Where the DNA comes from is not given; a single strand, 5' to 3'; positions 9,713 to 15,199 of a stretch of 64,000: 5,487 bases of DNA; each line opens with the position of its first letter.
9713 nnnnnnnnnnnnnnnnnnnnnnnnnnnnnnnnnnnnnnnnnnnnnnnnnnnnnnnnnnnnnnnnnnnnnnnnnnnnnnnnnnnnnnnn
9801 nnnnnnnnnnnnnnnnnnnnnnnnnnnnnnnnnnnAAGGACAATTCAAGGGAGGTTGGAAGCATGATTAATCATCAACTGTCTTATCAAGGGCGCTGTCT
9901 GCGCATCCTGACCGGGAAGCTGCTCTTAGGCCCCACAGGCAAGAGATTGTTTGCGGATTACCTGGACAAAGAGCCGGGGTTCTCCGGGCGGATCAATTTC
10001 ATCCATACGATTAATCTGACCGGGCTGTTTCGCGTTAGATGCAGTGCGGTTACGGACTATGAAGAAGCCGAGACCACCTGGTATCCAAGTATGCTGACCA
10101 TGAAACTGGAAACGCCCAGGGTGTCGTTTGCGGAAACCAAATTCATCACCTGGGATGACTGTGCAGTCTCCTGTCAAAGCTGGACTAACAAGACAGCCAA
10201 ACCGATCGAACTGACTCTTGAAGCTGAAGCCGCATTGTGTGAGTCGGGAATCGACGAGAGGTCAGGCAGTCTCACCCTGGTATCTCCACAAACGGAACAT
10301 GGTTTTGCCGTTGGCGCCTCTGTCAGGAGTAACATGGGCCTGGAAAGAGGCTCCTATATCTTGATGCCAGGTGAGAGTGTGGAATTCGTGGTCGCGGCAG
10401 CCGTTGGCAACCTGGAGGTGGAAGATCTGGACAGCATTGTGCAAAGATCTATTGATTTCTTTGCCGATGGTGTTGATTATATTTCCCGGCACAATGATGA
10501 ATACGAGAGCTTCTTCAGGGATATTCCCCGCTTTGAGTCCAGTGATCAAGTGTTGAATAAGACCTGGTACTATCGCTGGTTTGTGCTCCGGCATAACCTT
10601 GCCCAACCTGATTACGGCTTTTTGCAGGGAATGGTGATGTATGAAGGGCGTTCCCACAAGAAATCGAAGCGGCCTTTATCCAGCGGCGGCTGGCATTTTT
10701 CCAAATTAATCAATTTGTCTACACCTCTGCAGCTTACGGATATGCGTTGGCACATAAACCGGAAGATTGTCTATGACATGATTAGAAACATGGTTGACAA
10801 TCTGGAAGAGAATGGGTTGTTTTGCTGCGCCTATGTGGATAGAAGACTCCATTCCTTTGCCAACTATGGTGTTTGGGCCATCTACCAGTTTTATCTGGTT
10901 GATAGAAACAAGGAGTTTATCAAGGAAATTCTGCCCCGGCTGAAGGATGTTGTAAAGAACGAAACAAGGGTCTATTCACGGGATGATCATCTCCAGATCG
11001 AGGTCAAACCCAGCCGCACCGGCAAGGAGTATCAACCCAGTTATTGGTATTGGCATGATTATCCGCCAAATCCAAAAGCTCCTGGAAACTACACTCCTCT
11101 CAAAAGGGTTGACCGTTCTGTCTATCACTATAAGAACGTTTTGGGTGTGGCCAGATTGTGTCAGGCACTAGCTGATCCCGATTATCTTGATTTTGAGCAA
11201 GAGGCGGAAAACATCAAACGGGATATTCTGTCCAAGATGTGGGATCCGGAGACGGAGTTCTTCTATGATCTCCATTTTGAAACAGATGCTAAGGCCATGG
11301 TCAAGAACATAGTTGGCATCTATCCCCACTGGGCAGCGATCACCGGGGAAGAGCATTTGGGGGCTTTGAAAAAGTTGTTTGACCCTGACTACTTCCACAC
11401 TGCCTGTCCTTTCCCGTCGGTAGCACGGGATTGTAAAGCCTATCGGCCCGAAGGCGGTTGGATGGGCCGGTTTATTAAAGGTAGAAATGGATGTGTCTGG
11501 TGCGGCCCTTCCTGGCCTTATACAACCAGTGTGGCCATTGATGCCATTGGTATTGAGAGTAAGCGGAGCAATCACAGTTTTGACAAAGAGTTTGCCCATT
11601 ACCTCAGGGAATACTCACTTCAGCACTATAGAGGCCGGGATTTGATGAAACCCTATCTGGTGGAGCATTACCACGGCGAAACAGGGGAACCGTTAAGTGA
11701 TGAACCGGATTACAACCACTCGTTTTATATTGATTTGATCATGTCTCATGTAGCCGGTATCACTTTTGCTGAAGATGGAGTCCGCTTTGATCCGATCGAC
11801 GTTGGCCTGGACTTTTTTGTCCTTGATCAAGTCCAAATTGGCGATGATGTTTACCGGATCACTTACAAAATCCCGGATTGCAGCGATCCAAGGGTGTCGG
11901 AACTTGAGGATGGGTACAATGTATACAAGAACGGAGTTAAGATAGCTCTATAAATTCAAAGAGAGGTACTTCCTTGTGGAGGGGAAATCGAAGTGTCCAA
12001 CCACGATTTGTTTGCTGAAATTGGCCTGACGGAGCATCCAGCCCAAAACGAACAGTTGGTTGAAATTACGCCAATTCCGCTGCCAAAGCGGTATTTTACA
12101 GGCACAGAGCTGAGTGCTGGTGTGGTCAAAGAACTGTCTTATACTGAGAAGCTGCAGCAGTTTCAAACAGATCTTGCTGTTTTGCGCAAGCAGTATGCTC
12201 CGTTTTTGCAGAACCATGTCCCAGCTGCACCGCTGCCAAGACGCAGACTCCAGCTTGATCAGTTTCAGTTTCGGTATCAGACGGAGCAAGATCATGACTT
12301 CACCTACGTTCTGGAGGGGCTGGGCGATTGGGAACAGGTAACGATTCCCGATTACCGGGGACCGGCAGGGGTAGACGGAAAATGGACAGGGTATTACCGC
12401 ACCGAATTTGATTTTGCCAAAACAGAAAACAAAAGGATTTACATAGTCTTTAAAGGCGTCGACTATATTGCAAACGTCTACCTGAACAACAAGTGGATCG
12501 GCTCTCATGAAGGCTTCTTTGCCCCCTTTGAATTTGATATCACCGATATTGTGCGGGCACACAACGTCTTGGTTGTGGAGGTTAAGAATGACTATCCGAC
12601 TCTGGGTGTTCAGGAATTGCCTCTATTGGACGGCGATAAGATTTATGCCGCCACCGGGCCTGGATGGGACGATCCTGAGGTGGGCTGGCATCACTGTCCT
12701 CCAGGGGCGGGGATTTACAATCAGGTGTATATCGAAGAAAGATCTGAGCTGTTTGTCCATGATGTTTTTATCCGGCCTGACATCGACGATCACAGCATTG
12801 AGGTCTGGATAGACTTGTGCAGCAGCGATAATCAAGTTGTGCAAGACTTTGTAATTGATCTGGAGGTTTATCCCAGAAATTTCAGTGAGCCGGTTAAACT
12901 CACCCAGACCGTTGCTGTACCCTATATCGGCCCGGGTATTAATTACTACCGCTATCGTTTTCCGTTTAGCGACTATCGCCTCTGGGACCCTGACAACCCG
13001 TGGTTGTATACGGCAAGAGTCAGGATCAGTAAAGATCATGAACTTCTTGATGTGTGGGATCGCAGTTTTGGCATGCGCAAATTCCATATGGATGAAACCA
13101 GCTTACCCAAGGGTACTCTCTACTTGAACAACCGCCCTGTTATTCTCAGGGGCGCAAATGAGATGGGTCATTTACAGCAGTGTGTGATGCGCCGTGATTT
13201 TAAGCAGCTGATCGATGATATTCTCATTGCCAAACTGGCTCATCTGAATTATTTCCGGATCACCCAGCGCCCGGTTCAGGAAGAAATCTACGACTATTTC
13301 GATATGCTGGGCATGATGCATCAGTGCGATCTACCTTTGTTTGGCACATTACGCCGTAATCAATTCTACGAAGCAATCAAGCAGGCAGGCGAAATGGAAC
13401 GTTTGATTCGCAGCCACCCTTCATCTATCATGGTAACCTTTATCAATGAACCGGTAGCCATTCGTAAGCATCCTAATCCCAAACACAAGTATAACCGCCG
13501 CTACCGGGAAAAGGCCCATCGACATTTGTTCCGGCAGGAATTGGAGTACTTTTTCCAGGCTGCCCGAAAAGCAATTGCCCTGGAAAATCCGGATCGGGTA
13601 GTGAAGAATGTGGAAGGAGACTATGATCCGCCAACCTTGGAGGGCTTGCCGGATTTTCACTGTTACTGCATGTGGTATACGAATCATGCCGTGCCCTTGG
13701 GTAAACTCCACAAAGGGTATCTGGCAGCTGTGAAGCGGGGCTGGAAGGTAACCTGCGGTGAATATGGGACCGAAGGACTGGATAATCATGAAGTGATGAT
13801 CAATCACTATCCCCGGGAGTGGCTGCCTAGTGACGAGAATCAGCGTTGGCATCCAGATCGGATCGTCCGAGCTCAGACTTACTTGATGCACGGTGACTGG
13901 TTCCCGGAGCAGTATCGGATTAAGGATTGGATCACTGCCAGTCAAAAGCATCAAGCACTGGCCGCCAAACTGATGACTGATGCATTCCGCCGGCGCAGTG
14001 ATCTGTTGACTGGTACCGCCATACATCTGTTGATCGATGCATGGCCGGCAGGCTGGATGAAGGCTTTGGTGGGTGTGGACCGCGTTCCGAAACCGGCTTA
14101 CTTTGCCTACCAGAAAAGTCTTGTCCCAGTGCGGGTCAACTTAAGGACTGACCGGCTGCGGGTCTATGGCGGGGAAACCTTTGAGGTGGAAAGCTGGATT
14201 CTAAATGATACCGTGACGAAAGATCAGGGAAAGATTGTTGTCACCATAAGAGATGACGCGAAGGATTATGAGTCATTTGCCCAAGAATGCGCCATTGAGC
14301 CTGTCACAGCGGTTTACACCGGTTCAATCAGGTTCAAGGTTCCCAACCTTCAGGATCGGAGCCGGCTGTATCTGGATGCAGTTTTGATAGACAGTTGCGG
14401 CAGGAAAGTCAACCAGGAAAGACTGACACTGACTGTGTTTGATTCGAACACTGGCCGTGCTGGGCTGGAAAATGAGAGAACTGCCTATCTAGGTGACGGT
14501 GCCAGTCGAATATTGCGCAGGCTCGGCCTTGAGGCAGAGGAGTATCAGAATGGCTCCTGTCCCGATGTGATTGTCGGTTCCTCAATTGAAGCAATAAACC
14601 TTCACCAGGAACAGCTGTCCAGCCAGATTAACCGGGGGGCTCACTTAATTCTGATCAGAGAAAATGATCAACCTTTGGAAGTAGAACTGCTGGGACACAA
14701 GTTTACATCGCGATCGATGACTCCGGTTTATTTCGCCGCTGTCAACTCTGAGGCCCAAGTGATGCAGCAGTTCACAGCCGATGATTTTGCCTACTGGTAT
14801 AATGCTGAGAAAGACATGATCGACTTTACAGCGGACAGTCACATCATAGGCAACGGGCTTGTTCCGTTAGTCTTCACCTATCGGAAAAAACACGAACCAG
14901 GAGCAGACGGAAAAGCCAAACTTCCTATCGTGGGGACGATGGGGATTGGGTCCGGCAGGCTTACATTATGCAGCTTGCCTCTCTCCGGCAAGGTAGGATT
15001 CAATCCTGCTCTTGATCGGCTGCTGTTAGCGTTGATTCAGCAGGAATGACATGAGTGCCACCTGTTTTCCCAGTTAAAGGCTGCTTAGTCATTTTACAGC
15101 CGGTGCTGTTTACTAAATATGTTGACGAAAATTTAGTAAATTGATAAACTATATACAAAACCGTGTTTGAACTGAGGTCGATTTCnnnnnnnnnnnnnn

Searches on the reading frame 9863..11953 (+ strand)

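Call 22: search_protein_families(library=pfam, proteins=[window:9863-11953:+], max_evalue=0.0001)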
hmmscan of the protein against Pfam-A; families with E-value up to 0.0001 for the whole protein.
window:9863-11953:+ (696 aa): 1 family
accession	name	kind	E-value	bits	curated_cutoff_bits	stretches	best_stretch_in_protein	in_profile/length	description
PF22422.2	MGH1-like_GH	-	2.6e-29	103.3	27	1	290-620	12-356/356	Mannosylglycerate hydrolase MGH1-like glycoside hydrolase domain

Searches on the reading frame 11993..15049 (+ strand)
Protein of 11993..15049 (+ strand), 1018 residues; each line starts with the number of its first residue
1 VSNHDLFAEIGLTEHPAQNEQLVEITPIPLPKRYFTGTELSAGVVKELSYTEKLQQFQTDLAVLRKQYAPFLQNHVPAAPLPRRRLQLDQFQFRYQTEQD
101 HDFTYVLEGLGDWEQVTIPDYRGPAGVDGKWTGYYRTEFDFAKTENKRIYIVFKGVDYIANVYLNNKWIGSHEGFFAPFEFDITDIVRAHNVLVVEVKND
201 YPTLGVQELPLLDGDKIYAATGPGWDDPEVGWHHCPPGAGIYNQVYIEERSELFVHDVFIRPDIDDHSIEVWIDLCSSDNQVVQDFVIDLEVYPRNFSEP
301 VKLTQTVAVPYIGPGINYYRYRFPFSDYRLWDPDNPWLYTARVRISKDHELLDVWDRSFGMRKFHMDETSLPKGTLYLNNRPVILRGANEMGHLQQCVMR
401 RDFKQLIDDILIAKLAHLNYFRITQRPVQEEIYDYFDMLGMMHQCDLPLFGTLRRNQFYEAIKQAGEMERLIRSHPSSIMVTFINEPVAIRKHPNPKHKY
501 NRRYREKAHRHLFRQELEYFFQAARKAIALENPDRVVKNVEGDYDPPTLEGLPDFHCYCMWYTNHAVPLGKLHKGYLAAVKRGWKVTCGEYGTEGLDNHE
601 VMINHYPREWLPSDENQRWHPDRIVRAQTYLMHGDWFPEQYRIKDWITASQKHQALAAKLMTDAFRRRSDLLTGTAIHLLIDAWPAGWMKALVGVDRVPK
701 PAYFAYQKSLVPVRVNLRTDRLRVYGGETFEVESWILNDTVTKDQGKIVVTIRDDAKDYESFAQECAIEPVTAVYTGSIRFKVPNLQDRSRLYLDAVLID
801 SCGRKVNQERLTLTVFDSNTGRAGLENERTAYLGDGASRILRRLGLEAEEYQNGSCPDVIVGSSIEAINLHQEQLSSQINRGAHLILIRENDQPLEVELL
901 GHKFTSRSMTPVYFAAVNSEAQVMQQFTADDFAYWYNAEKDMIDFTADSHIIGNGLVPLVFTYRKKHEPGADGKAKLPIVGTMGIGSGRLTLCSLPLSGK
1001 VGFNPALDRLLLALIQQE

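Call 22: search_protein_families(library=pfam, proteins=[window:11993-15049:+], max_evalue=0.0001)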
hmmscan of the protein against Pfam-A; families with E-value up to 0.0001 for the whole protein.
window:11993-15049:+ (1018 aa): 4 families
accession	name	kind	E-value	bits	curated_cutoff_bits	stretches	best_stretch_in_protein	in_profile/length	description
PF22666.2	Glyco_hydro_2_N2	-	4.2e-13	50.1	27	1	134-200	51-120/167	Glycosyl hydrolase 2 galactose-binding domain-like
PF00703.27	Glyco_hydro_2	-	1.3e-12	48.9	23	1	254-362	2-109/109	Glycosyl hydrolases family 2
PF02837.24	Glyco_hydro_2_N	-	2.4e-10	41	28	1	132-197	66-133/169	Glycosyl hydrolases family 2, sugar binding domain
PF02836.23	Glyco_hydro_2_C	-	1.4e-05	24.9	21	1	372-487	4-136/302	Glycosyl hydrolases family 2, TIM barrel domain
